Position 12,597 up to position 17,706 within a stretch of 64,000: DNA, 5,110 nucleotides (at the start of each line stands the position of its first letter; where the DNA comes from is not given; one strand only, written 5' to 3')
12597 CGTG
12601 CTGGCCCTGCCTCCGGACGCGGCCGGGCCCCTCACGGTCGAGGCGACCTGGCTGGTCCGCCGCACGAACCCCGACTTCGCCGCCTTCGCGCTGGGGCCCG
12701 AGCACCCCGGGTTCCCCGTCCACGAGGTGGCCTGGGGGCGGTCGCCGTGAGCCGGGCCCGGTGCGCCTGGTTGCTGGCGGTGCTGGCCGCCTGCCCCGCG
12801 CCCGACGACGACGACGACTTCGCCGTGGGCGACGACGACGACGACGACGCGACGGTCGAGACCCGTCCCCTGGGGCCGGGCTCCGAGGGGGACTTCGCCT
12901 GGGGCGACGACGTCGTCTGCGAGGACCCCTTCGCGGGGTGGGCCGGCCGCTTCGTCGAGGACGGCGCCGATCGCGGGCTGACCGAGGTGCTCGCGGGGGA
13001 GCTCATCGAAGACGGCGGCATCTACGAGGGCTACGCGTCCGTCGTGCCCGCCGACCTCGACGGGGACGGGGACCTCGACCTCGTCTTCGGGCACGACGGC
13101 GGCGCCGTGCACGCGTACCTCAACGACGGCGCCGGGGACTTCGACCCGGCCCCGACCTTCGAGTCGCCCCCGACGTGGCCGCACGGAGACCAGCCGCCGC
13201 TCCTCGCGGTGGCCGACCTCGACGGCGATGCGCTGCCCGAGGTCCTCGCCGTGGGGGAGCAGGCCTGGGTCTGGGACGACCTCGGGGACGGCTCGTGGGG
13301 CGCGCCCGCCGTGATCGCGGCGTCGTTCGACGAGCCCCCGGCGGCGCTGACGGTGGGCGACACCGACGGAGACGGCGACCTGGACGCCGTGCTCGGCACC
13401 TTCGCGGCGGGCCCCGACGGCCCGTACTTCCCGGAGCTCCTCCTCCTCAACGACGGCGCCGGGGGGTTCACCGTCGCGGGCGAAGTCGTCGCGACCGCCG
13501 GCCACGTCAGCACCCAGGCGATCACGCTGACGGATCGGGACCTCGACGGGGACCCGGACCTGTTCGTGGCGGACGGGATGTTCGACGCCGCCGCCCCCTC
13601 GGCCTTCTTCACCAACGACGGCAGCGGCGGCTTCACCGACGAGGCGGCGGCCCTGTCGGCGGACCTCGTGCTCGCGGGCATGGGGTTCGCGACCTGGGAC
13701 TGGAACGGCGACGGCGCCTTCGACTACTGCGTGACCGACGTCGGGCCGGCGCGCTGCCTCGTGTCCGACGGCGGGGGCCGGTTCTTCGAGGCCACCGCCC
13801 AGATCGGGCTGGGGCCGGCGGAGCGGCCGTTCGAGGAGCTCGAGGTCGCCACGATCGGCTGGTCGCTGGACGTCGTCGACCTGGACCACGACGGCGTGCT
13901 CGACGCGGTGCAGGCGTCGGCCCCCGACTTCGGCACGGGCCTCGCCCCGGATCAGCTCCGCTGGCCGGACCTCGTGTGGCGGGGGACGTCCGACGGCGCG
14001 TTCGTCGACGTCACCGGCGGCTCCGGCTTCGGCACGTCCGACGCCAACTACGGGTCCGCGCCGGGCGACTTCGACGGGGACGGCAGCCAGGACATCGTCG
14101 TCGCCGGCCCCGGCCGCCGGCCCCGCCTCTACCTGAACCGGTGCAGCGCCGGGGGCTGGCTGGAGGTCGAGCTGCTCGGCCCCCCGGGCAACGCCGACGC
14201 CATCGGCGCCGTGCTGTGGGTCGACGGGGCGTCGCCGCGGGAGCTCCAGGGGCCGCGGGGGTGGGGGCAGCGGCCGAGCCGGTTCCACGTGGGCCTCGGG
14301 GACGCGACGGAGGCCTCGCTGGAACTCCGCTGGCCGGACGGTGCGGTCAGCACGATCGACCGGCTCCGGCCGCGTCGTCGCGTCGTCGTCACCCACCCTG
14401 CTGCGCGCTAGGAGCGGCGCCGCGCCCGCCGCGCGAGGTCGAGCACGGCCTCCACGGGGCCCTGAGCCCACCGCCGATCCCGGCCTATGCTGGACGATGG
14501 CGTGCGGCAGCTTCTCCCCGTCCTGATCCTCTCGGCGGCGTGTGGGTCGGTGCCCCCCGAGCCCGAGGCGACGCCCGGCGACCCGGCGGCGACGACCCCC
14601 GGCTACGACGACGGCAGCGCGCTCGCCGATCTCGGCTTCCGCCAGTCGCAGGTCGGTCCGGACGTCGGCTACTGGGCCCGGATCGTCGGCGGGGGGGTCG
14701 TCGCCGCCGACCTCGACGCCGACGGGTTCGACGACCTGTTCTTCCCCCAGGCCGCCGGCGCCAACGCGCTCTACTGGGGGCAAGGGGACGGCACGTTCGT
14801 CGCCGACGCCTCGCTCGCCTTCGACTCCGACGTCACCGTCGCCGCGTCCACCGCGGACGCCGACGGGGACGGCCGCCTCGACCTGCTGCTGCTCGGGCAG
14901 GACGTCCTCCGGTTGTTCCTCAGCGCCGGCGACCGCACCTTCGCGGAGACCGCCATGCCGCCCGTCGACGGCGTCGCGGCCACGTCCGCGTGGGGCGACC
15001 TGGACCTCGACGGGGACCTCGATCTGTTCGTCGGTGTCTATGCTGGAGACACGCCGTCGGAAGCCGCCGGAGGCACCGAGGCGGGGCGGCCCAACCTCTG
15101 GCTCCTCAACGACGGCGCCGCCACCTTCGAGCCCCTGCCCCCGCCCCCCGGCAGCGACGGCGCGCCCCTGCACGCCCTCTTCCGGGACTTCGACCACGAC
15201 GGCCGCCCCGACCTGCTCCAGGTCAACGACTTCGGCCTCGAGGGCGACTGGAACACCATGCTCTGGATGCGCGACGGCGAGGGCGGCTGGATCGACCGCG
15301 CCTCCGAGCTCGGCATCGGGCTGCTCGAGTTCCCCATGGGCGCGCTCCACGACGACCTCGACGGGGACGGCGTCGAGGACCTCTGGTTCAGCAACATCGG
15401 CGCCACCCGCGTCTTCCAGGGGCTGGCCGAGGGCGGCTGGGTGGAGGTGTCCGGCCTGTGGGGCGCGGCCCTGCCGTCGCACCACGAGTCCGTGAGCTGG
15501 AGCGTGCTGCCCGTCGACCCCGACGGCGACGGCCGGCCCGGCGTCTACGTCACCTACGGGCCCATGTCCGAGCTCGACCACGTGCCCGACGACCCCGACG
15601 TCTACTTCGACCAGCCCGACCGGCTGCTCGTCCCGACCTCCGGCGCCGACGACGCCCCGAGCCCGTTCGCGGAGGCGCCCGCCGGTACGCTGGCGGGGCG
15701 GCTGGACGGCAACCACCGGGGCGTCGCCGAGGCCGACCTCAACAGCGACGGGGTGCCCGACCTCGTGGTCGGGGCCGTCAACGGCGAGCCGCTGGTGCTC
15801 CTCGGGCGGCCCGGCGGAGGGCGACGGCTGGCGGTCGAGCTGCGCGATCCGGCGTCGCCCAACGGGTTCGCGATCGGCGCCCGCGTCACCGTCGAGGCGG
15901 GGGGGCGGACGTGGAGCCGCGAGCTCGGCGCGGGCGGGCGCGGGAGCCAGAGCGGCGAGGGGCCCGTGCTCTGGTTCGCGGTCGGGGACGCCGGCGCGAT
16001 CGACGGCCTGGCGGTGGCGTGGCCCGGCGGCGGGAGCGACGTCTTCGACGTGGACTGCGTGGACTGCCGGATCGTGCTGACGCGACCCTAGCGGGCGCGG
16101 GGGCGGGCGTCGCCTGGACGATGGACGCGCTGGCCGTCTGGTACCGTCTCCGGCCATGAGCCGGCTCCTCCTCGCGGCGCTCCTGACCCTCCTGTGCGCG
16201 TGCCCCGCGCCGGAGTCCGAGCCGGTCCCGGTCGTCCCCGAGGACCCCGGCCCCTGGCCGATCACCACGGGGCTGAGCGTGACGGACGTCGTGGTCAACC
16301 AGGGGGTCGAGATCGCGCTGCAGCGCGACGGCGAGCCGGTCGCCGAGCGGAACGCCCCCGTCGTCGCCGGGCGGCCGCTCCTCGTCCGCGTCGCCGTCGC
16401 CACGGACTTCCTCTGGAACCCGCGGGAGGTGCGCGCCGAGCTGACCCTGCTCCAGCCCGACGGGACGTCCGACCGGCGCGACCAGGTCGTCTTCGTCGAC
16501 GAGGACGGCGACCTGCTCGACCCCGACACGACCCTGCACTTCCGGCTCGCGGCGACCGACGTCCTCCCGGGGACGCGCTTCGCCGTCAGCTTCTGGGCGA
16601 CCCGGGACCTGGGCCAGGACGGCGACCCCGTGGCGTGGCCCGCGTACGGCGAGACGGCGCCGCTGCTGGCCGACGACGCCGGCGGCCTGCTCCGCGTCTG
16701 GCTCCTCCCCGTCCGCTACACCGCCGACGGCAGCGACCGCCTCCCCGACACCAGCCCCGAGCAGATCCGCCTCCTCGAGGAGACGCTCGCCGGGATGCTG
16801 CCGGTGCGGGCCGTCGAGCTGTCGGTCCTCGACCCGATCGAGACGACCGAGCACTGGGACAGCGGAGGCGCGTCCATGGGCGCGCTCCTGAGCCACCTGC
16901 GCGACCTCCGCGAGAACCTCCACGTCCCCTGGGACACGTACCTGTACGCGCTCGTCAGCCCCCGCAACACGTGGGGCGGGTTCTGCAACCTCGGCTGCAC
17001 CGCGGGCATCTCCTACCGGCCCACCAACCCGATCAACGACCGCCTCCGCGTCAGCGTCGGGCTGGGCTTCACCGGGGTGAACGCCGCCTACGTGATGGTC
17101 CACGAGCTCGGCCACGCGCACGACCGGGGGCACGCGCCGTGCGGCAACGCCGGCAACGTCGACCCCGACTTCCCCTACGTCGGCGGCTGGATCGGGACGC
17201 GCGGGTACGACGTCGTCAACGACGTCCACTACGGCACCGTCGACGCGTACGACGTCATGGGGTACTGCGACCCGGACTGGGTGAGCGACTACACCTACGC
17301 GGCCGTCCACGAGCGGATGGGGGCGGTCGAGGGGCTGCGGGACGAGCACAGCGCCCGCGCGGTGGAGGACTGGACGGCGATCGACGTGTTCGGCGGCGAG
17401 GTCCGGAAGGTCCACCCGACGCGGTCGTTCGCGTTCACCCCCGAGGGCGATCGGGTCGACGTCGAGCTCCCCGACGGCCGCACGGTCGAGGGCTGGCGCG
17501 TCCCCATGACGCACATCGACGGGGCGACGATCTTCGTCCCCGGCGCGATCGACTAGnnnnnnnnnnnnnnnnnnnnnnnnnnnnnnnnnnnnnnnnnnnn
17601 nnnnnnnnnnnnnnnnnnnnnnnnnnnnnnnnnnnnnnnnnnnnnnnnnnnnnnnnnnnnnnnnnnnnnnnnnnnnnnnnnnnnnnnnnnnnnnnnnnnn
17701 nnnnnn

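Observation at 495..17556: A 17-kb co-directional envelope operon combining a CPBP protease, heme membrane proteins, three GT-C/YfhO-like modules, a multiheme cytochrome c, FG-GAP/ASPIC lipoproteins and a metalloprotease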

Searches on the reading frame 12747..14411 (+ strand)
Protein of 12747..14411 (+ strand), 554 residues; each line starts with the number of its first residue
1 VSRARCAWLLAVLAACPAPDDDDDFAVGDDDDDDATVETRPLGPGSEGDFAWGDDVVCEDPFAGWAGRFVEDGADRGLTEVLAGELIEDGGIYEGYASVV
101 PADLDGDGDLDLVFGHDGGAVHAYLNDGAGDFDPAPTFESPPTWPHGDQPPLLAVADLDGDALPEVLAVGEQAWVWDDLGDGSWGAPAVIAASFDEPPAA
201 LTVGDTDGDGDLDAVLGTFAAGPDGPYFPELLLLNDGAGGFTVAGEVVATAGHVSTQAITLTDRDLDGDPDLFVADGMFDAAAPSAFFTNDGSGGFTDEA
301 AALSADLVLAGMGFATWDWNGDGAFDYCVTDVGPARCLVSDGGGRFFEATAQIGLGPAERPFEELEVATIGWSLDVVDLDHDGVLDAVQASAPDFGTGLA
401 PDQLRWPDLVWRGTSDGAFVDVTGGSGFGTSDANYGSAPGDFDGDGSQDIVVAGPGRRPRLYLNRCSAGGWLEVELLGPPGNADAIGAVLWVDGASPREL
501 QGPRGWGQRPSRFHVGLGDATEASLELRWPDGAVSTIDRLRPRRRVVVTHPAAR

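Call 6: search_protein_families(library=pfam, proteins=[window:12747-14411:+], max_evalue=0.01)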
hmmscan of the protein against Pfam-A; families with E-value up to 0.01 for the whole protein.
window:12747-14411:+ (554 aa): 3 families
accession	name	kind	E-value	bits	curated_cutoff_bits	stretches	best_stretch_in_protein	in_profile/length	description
PF13517.12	FG-GAP_3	-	1.8e-30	105.8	26.9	6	103-167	1-60/61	FG-GAP-like repeat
PF07593.17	UnbV_ASPIC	-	2.8e-09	37.1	23.4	1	485-546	1-67/68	ASPIC and UnbV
PF01839.29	FG-GAP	-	0.00019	21.7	22.1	1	434-457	2-25/37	FG-GAP repeat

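Call 8: search_protein_families(library=ncbifam, proteins=[window:12747-14411:+], max_evalue=0.1)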
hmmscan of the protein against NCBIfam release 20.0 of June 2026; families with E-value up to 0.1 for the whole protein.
window:12747-14411:+ (554 aa): 0 families

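Call 120: search_solved_structures(query=window:12747-14411:+, max_evalue=0.01)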
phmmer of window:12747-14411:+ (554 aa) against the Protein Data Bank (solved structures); distinct sequences matched with E-value up to 0.01: 1.
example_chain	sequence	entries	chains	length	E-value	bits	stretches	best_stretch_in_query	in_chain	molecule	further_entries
9etn_A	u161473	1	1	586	3.3e-06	29.1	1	205-534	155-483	Cartilage acidic protein 1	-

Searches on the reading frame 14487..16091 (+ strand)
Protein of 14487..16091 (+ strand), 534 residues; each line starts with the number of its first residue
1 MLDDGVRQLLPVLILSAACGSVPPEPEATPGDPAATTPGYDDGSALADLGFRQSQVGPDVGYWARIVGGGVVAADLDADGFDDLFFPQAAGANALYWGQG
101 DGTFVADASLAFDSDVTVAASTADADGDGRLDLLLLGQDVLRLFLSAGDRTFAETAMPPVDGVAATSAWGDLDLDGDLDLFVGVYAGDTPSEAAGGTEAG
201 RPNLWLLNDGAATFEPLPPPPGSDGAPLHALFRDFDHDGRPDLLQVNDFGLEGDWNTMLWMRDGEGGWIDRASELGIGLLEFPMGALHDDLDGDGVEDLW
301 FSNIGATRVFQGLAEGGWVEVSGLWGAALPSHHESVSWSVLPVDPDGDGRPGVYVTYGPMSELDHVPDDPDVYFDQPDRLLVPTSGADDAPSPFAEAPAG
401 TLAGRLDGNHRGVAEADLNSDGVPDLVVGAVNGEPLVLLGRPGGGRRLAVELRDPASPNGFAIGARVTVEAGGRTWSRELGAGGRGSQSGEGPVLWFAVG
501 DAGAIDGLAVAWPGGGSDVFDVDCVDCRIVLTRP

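Call 6: search_protein_families(library=pfam, proteins=[window:14487-16091:+], max_evalue=0.01)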
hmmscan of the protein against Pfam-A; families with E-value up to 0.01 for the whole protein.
window:14487-16091:+ (534 aa): 3 families
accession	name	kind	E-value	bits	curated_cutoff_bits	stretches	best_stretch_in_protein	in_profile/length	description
PF13517.12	FG-GAP_3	-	1.1e-31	109.6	26.9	4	75-134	1-60/61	FG-GAP-like repeat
PF01839.29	FG-GAP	-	8.3e-12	45.2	22.1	1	416-430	8-22/37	FG-GAP repeat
PF07593.17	UnbV_ASPIC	-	1.8e-09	37.8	23.4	1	462-520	1-58/68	ASPIC and UnbV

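Call 8: search_protein_families(library=ncbifam, proteins=[window:14487-16091:+], max_evalue=0.1)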
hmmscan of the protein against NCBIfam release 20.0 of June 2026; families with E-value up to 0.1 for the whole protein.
window:14487-16091:+ (534 aa): 0 families

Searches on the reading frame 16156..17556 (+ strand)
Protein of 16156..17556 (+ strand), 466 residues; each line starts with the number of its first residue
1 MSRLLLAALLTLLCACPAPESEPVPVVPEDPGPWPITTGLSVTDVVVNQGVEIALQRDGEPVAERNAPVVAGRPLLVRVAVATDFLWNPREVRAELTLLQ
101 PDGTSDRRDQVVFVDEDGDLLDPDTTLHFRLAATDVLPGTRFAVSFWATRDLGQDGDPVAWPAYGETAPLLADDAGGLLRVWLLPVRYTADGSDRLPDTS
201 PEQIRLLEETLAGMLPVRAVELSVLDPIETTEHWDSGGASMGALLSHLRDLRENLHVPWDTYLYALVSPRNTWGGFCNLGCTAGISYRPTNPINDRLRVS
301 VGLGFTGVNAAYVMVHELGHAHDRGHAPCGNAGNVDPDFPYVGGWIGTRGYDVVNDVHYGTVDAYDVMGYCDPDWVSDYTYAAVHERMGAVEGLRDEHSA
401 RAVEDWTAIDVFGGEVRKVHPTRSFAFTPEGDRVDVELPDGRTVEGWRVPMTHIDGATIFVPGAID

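Call 6: search_protein_families(library=pfam, proteins=[window:16156-17556:+], max_evalue=0.01)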
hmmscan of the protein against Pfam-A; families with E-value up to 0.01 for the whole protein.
window:16156-17556:+ (466 aa): 0 families

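Call 8: search_protein_families(library=ncbifam, proteins=[window:16156-17556:+], max_evalue=0.1)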
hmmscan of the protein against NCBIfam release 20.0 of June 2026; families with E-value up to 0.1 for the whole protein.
window:16156-17556:+ (466 aa): 1 family
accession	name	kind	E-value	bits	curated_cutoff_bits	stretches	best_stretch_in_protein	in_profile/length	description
NF000494.1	FosF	exception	0.058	13.4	280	0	365-411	46-92/132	fosfomycin resistance glutathione transferase FosF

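Call 36: search_solved_structures(query=window:16156-17556:+, max_evalue=1)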
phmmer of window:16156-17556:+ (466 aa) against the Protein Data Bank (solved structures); distinct sequences matched with E-value up to 1: 1.
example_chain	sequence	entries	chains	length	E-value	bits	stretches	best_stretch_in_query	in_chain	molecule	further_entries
4kfw_A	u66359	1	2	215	0.41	12.4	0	262-300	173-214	Golgi reassembly stacking protein 2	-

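Call 122: search_protein_families(library=pfam, proteins=[window:16156-17556:+], max_evalue=5)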
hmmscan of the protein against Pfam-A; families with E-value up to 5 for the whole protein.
window:16156-17556:+ (466 aa): 2 families
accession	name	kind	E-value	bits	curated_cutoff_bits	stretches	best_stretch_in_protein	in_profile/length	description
PF01431.27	Peptidase_M13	-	0.15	12.1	24.5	1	312-376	38-93/205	Peptidase family M13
PF10462.15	Peptidase_M66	-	0.24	10.7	20.6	1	308-353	190-236/306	Peptidase M66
